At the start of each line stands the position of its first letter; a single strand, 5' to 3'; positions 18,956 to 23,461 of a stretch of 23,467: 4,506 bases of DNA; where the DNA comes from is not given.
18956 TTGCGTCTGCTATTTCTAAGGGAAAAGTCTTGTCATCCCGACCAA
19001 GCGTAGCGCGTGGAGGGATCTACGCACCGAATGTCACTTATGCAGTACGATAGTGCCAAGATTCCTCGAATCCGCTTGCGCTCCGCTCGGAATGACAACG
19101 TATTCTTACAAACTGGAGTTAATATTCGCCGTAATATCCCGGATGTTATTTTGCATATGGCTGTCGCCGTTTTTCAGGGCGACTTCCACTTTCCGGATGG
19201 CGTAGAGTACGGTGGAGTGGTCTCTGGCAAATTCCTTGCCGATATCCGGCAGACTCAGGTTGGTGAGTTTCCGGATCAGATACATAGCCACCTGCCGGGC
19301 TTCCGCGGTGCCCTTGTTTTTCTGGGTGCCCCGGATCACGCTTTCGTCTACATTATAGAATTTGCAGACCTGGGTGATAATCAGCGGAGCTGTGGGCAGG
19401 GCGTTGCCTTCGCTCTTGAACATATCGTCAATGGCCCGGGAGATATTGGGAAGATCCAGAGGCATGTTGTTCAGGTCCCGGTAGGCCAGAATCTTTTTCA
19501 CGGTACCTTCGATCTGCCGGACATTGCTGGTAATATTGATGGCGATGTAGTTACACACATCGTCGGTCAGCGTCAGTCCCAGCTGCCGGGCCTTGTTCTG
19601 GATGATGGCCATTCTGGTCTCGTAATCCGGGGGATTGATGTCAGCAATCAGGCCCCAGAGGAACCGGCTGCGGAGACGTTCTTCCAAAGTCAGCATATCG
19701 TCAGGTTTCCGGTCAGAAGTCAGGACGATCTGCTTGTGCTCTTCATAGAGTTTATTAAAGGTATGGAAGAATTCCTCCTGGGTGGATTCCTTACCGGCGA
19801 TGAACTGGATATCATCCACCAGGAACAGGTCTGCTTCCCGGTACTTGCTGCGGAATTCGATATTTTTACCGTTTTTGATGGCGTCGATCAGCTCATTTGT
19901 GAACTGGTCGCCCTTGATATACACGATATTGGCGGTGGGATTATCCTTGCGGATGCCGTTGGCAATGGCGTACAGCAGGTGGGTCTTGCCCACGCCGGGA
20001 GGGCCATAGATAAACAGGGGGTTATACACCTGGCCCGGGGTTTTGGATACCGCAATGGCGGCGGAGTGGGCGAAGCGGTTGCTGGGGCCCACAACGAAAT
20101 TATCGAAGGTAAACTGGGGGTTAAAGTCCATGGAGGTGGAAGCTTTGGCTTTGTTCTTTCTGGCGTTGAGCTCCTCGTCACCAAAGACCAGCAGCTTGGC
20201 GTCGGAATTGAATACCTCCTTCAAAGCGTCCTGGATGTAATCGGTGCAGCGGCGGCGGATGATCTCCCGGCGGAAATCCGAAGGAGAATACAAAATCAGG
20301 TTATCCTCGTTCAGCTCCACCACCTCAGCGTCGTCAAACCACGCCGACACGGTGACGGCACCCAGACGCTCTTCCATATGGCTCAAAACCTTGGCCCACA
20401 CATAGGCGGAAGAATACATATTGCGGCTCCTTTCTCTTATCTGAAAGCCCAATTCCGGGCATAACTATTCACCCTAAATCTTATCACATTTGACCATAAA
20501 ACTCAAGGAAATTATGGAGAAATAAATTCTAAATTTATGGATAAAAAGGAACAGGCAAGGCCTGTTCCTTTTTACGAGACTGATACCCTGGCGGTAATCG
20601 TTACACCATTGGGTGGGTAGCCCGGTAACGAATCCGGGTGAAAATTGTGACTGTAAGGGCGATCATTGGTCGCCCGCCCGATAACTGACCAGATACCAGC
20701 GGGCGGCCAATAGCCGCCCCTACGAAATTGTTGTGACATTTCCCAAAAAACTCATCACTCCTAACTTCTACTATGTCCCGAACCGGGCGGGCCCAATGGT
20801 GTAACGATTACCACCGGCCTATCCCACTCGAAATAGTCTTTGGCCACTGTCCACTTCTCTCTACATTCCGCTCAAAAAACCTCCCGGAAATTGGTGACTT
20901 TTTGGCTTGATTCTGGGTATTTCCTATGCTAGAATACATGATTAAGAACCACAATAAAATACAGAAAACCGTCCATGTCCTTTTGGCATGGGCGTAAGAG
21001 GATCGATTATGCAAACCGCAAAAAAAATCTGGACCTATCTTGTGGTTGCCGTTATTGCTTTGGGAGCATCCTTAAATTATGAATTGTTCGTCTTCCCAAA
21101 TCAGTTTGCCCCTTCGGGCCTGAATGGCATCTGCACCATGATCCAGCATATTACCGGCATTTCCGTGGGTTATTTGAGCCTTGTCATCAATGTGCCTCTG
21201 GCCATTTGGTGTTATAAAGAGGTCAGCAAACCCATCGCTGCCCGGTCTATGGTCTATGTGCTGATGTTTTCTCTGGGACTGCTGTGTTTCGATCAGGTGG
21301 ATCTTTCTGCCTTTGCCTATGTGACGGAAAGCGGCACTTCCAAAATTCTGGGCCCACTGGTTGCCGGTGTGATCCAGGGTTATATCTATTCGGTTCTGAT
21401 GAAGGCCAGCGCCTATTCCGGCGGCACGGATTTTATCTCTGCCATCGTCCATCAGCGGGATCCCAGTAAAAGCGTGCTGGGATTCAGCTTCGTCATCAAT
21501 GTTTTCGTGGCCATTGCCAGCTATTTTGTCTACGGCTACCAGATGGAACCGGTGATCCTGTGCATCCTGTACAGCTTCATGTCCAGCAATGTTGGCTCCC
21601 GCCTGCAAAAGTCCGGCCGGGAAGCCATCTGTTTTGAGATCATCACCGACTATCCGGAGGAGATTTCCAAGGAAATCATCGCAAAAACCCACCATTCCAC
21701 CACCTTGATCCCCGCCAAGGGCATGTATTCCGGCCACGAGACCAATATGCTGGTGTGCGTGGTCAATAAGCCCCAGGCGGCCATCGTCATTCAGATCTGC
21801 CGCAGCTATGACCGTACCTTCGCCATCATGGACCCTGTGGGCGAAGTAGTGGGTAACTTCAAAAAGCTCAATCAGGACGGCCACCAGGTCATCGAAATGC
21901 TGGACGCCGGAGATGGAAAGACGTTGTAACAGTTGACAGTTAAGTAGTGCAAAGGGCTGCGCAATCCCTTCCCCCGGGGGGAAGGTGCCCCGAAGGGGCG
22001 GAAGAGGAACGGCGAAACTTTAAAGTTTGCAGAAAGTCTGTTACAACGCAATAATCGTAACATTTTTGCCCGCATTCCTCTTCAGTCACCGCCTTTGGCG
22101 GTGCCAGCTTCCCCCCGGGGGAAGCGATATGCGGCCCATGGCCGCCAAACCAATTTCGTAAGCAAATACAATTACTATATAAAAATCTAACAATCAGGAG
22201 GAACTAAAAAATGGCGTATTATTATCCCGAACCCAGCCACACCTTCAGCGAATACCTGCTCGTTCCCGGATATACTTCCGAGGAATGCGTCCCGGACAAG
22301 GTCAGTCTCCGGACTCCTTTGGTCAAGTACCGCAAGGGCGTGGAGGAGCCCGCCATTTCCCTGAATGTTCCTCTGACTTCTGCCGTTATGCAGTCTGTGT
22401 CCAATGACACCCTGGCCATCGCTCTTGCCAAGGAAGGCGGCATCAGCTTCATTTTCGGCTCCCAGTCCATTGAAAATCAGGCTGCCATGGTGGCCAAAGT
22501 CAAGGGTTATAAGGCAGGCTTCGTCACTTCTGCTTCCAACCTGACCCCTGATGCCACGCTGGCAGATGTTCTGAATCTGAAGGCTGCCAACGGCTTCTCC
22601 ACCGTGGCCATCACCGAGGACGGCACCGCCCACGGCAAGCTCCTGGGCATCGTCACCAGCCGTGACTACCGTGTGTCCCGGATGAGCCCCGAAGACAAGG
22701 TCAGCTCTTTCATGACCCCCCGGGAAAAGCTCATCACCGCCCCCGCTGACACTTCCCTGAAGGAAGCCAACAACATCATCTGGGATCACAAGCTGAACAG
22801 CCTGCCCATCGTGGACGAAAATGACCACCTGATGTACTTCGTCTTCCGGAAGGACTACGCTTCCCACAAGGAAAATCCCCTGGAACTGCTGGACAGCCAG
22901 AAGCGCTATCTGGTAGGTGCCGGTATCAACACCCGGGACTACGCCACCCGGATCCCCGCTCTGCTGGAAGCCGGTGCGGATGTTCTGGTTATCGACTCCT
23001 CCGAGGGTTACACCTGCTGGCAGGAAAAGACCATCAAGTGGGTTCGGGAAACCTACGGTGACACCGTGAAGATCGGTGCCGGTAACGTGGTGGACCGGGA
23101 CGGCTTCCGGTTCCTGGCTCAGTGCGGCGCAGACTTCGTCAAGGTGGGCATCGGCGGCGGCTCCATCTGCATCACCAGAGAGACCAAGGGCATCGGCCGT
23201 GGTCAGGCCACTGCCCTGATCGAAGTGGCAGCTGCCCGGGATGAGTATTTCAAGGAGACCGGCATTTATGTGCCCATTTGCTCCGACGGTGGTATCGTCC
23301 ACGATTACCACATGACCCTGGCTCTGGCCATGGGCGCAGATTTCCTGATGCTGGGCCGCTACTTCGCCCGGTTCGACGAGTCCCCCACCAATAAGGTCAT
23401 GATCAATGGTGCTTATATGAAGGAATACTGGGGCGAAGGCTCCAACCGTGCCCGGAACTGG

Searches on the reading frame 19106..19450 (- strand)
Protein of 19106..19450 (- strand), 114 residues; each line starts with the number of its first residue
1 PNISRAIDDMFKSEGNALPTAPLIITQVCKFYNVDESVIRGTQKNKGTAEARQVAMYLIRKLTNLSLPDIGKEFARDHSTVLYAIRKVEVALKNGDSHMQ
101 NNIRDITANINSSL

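Call 41: search_solved_structures(query=window:19106-19450:-, show_alignments=2)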
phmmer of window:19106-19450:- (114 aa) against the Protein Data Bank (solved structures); distinct sequences matched with E-value up to 0.001: 6.
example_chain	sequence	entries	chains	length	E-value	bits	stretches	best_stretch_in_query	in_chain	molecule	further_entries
3pvp_A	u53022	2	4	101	2.9e-16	62.7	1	20-109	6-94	Chromosomal replication initiator protein dnaA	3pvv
1j1v_A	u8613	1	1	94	2.5e-11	46.8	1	27-93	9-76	Chromosomal replication initiator protein dnaA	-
8btg_A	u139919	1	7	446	3.7e-11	46.3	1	7-107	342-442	Chromosomal replication initiator protein DnaA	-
2hcb_A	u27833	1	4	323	4.7e-11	46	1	24-93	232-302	Chromosomal replication initiator protein dnaA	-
1l8q_A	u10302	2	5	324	4.7e-11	45.9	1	24-93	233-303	Chromosomal replication initiator protein dnaA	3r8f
2z4r_A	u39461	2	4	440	0.00015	25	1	22-110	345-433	Chromosomal replication initiator protein dnaA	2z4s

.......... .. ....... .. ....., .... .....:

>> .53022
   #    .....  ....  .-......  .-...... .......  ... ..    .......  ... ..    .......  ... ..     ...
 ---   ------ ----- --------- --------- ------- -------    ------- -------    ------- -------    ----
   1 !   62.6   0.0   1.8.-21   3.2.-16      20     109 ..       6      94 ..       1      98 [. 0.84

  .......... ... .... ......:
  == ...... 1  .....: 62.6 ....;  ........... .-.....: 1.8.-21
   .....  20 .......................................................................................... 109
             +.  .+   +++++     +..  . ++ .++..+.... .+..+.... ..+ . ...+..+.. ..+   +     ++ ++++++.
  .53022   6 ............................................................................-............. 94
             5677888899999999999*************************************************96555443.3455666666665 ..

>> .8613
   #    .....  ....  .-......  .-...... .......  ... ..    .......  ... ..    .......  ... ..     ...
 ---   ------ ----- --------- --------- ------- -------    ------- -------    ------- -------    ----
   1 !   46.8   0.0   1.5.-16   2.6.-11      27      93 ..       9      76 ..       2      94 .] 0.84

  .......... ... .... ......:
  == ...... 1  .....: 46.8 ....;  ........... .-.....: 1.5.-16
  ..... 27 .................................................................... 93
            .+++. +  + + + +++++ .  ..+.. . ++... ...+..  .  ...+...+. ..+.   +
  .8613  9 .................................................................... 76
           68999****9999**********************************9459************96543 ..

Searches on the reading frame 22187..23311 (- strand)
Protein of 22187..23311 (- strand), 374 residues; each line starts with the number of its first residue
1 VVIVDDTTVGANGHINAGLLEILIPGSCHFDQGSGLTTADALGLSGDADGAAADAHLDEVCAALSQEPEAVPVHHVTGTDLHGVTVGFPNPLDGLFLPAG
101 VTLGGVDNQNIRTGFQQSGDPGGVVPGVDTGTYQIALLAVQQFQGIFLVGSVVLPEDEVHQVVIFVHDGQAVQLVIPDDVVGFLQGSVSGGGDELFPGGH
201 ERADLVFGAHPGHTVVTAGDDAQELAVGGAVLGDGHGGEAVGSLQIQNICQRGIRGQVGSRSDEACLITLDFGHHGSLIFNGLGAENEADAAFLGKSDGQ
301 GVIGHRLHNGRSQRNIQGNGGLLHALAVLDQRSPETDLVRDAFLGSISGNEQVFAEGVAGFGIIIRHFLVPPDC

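Call 39: search_protein_families(library=pfam, proteins=[window:22187-23311:-], max_evalue=0.01)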
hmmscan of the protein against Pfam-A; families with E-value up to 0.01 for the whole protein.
window:22187-23311:- (374 aa): 0 families

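Call 51: find_encoding_contigs(protein=window:22187-23311:-, flank=10000, max_places=4)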
Protein window:22187-23311:- (374 aa): no gene with exactly this product is on record in the collection.
